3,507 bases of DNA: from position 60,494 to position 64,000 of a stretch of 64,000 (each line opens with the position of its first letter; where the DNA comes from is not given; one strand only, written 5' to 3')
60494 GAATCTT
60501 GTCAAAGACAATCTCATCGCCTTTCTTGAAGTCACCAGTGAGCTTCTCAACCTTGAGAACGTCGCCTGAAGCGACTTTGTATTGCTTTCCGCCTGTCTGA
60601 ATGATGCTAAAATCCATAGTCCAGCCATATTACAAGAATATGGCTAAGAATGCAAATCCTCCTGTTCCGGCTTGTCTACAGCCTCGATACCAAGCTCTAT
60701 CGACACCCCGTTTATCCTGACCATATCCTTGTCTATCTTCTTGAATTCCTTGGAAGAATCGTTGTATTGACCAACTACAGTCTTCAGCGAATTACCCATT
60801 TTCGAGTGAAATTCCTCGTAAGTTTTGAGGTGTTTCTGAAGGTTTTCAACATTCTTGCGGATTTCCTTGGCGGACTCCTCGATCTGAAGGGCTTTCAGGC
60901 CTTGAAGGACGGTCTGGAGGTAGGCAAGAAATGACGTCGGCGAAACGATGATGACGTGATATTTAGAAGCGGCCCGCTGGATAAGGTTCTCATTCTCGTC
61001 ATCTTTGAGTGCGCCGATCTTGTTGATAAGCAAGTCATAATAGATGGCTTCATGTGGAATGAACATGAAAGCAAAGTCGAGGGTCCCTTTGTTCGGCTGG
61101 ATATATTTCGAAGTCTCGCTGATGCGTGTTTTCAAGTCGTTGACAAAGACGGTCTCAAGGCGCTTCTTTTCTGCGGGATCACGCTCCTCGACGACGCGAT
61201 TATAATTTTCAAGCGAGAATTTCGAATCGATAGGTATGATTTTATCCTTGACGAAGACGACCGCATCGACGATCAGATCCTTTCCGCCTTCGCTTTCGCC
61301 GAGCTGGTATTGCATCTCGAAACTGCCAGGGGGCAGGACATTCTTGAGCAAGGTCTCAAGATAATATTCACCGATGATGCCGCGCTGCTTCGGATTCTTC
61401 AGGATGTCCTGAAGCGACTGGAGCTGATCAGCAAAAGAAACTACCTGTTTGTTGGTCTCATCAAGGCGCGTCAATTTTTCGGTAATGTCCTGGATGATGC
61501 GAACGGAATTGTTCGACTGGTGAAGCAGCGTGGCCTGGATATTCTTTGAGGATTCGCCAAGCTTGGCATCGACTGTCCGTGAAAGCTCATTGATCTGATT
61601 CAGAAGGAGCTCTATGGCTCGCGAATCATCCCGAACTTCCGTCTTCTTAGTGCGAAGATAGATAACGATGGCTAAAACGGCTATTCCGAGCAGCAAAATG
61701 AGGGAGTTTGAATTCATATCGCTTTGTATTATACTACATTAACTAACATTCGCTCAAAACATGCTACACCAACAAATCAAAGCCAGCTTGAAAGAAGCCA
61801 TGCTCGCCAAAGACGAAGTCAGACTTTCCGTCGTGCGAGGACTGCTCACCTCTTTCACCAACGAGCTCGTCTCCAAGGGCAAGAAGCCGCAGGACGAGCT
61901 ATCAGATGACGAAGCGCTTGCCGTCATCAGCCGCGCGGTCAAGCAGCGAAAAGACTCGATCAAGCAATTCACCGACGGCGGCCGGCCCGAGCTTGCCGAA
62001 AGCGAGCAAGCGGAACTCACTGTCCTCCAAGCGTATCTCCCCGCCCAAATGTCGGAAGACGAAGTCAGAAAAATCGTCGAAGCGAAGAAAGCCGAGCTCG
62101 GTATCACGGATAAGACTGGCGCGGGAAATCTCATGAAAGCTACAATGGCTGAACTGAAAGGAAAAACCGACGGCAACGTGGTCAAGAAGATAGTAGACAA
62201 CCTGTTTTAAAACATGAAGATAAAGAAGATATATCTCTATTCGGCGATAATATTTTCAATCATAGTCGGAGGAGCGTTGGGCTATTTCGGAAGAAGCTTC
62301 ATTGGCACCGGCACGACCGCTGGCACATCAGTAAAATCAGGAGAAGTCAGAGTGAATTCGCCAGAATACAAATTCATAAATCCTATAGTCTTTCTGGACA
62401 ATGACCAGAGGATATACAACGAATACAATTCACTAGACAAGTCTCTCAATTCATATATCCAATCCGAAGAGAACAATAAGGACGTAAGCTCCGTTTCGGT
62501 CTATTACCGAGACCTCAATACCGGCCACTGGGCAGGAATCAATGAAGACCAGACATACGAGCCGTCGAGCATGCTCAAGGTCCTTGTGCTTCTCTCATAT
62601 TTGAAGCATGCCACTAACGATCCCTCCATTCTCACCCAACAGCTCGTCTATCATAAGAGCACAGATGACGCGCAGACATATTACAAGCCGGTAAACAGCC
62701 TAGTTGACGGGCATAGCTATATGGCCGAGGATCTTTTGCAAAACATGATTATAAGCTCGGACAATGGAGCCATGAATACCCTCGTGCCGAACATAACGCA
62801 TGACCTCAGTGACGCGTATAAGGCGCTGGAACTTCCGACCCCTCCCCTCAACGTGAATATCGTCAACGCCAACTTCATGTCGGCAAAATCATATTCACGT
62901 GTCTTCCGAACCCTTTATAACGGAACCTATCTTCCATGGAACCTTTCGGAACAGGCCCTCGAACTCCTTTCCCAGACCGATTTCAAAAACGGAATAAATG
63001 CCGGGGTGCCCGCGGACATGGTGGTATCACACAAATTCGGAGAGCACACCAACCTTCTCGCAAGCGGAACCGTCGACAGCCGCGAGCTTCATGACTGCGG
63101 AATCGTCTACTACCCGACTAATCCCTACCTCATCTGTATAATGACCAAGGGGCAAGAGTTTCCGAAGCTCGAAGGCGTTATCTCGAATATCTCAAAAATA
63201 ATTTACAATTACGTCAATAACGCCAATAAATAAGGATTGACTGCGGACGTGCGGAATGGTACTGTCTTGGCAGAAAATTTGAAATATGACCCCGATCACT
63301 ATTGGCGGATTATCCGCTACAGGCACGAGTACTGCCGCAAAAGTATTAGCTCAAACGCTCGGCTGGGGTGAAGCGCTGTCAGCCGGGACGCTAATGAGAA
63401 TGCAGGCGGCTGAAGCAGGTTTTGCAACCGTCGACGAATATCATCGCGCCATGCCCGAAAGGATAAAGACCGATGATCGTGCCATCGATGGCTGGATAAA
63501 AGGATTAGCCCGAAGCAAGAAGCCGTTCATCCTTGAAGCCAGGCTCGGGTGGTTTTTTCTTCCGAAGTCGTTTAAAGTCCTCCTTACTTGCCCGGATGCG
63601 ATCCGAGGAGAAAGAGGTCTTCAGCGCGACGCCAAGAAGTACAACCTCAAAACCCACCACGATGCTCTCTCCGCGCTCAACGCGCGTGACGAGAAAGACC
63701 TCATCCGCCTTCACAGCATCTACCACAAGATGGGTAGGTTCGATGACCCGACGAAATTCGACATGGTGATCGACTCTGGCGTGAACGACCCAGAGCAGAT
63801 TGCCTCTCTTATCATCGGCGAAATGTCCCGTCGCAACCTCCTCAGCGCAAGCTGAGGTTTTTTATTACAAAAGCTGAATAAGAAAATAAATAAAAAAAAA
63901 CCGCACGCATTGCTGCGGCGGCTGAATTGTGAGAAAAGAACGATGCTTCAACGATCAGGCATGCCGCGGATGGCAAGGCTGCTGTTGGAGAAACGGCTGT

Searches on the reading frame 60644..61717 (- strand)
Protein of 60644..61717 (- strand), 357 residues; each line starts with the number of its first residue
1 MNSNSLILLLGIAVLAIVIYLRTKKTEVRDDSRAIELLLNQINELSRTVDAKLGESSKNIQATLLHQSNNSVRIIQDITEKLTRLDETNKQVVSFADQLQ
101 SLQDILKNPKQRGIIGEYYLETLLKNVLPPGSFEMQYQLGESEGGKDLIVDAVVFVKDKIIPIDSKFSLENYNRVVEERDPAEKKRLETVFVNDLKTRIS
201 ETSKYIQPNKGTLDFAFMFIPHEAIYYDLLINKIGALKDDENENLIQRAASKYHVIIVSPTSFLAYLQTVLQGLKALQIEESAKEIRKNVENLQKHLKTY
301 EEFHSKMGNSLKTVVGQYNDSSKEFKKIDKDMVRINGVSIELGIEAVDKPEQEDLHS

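Call 72: search_protein_families(library=pfam, proteins=[window:60644-61717:-])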
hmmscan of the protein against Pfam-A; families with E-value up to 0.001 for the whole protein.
window:60644-61717:- (357 aa): 1 family
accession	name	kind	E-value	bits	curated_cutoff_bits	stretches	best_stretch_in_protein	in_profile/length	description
PF02646.22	RmuC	-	2e-52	178.6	26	1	41-326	2-271/291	RmuC family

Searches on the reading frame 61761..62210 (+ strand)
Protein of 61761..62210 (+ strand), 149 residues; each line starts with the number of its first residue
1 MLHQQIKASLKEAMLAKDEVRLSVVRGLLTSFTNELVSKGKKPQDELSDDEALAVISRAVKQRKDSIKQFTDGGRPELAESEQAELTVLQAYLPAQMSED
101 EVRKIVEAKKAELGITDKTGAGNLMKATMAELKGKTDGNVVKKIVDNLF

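Call 72: search_protein_families(library=pfam, proteins=[window:61761-62210:+])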
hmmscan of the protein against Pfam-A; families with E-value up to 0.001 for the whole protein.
window:61761-62210:+ (149 aa): 1 family
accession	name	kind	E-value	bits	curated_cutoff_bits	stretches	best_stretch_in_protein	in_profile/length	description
PF09424.15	YqeY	-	6e-42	143.6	27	1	4-147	2-141/143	Yqey-like protein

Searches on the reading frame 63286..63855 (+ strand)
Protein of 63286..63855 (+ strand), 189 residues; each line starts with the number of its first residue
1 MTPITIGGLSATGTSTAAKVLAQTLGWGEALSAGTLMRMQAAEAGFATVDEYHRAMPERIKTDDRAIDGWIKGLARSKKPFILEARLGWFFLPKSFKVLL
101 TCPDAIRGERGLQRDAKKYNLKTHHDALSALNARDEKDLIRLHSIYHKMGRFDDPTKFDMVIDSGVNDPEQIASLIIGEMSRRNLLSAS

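Call 72: search_protein_families(library=pfam, proteins=[window:63286-63855:+])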
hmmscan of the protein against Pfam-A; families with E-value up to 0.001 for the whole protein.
window:63286-63855:+ (189 aa): 4 families
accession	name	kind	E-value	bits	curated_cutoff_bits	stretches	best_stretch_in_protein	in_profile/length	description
PF13238.12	AAA_18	-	2.9e-09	37.9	29.4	1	4-121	1-118/128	AAA domain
PF13189.12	Cytidylate_kin2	-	7.2e-09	36.5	28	1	4-164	2-174/176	Cytidylate kinase-like family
PF02224.24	Cytidylate_kin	-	2.2e-05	24.7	26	0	4-44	1-40/211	Cytidylate kinase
PF13207.12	AAA_17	-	0.00026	21.7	27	1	8-84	2-77/136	AAA domain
